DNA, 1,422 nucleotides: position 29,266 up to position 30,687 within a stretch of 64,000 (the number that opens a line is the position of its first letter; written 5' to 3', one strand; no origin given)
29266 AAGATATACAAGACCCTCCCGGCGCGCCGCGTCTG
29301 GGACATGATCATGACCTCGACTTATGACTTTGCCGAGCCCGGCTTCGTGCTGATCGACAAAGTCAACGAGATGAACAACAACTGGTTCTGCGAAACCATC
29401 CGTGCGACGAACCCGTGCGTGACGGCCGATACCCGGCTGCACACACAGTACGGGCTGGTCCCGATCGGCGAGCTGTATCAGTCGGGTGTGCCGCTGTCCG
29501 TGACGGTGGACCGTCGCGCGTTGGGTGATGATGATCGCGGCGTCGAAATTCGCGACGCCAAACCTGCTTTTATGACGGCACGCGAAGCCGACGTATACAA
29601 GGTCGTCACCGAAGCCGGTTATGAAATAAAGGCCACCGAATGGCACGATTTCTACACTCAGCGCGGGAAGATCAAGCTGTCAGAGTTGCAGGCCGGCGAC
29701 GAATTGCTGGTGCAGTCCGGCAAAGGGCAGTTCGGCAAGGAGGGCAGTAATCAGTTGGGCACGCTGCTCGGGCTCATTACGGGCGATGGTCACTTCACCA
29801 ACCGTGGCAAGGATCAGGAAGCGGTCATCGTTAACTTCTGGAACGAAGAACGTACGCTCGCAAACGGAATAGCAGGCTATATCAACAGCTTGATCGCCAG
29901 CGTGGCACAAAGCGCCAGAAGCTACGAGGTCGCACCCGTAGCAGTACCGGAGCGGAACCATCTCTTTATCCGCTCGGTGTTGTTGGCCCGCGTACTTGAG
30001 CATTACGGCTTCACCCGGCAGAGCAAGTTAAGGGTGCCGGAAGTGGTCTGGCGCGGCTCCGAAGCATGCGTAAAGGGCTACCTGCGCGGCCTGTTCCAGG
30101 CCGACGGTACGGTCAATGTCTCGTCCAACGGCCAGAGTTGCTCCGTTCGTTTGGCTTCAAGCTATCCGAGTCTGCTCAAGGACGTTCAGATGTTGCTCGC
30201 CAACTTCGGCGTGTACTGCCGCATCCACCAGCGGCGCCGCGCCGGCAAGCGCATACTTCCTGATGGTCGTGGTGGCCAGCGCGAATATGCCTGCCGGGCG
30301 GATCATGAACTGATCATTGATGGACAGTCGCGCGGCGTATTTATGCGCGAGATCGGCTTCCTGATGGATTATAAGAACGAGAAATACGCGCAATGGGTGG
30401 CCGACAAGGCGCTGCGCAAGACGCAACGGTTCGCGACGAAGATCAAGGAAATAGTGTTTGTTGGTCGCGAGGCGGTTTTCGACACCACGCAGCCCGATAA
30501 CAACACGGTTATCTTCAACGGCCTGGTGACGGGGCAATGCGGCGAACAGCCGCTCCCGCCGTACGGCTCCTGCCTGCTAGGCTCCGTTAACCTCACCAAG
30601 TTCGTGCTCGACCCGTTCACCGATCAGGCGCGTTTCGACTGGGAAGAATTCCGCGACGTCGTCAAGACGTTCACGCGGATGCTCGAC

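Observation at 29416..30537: Full-size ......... intein inserted immediately before the catalytic-loop cysteine of class II RNR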

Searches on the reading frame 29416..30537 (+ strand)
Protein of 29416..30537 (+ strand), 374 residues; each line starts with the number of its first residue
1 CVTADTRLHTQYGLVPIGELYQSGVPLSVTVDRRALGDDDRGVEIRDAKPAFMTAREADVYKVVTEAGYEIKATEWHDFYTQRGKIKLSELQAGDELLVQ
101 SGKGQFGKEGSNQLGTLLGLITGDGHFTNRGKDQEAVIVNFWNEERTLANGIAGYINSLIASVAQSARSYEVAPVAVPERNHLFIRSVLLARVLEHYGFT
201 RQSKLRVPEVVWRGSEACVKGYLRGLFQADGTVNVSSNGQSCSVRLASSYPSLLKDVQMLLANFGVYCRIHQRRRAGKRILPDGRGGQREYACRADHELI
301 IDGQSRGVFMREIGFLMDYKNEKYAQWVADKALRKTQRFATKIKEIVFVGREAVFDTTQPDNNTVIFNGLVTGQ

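Call 3: search_protein_families(library=pfam, proteins=[window:29416-30537:+], max_evalue=0.01)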
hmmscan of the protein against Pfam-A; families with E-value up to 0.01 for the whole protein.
window:29416-30537:+ (374 aa): 5 families
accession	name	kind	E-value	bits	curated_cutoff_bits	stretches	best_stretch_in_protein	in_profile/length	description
PF14528.11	LAGLIDADG_3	-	2.6e-24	85.7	22.5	2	218-314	2-82/82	LAGLIDADG-like domain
PF14890.11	Intein_splicing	-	3.4e-08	33.9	35.8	1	16-371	11-152/155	Intein splicing domain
PF07591.16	PT-HINT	-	0.00092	19.9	27.7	1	70-106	60-96/137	Pretoxin HINT domain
PF14527.11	LAGLIDADG_WhiA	-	0.0013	19.3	23.2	1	220-276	2-56/93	WhiA LAGLIDADG-like domain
PF05204.19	Hom_end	-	0.0014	19.2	21.1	0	117-169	18-66/110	Homing endonuclease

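Call 4: search_protein_families(library=ncbifam, proteins=[window:29416-30537:+], max_evalue=0.01)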
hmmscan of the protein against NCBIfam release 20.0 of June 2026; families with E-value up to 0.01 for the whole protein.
window:29416-30537:+ (374 aa): 10 families
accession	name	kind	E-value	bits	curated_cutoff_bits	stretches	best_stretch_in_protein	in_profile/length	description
NF006207.0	PRK08332.1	equivalog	2.5e-27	94.6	2400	1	58-372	946-1239/1684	vitamin B12-dependent ribonucleotide reductase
NF005852.0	PRK07773.1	equivalog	1.5e-19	69.8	780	1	1-278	398-672/886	replicative DNA helicase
NF038162.1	RtcB_rel_intein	exception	6.4e-12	44.3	1150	2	52-100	142-190/961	intein-containing RtcB family protein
NF038098.1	GyrA_w_intein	exception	7.7e-11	40.6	1850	1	1-292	117-408/1232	intein-containing DNA gyrase subunit A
TIGR01445.1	intein_Nterm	domain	1.9e-10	41.6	24.5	1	1-81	1-83/83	intein N-terminal splicing region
NF011491.0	PRK14898.1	equivalog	2.4e-10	39.1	783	1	182-274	301-388/860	DNA-directed RNA polymerase subunit A''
NF011418.0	PRK14845.1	equivalog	2.6e-10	38.7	756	1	54-329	87-313/1049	translation initiation factor IF-2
NF011303.0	PRK14715.1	equivalog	2.6e-07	28.1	1585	1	189-346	1186-1345/1627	DNA-directed DNA polymerase II large subunit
NF045703.1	rSAM_Tes_intein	exception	0.00017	19.5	1700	1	218-273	462-515/1040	tetraether lipid synthase Tes, intein-containing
NF003158.0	PRK04132.1-3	equivalog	0.0025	15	1750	0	111-237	934-1061/1437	replication factor C small subunit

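Call 5: search_solved_structures(query=window:29416-30537:+, max_evalue=0.01, show_alignments=2)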
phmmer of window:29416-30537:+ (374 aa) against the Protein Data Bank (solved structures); distinct sequences matched with E-value up to 0.01: 1.
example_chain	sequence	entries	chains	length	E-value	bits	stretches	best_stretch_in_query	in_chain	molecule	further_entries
1dq3_A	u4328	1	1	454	0.006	18.9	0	56-275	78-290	ENDONUCLEASE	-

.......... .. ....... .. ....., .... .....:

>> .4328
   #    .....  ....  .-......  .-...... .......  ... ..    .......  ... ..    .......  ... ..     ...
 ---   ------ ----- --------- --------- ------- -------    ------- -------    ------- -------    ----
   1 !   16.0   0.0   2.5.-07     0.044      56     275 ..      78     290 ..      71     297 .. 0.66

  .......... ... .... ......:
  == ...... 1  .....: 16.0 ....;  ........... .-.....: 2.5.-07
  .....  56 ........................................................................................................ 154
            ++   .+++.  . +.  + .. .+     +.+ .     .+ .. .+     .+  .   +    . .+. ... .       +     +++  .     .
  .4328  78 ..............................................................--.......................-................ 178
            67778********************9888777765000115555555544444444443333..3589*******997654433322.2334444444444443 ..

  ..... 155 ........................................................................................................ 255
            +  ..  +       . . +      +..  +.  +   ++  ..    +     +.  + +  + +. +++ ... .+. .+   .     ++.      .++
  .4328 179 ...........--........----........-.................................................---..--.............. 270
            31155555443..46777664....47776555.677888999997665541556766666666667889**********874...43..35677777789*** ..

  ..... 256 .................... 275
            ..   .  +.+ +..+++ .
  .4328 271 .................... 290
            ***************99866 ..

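Call 56: search_protein_representatives(protein=window:29416-30537:+)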
Query: 374 residues. Proteins with E-value up to 0.001 (for the whole library): 3530; up to 1e-10: 1331; up to 1e-30: 337. The best 150 are listed.
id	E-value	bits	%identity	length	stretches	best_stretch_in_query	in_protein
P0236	7.7e-169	577.8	60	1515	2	1-373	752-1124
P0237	4.6e-161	552.3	66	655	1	1-374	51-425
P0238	3.6e-152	523.0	42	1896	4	1-374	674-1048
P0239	6.5e-141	486.0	60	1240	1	1-374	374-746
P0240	6.3e-140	482.7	59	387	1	2-372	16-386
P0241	1.2e-135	468.7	58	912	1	3-374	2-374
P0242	8.6e-133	459.3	46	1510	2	1-374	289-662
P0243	1.8e-124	431.9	57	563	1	1-373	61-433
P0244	2.1e-121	421.8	54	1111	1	1-374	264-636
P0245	1.1e-119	416.1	53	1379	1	1-372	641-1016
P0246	9.3e-119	413.1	54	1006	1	1-373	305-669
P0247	2.4e-118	411.7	49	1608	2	1-374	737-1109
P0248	4.5e-115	400.9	53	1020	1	1-374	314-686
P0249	4.3e-114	397.7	53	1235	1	1-374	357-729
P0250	1.1e-112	393.1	50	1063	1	1-374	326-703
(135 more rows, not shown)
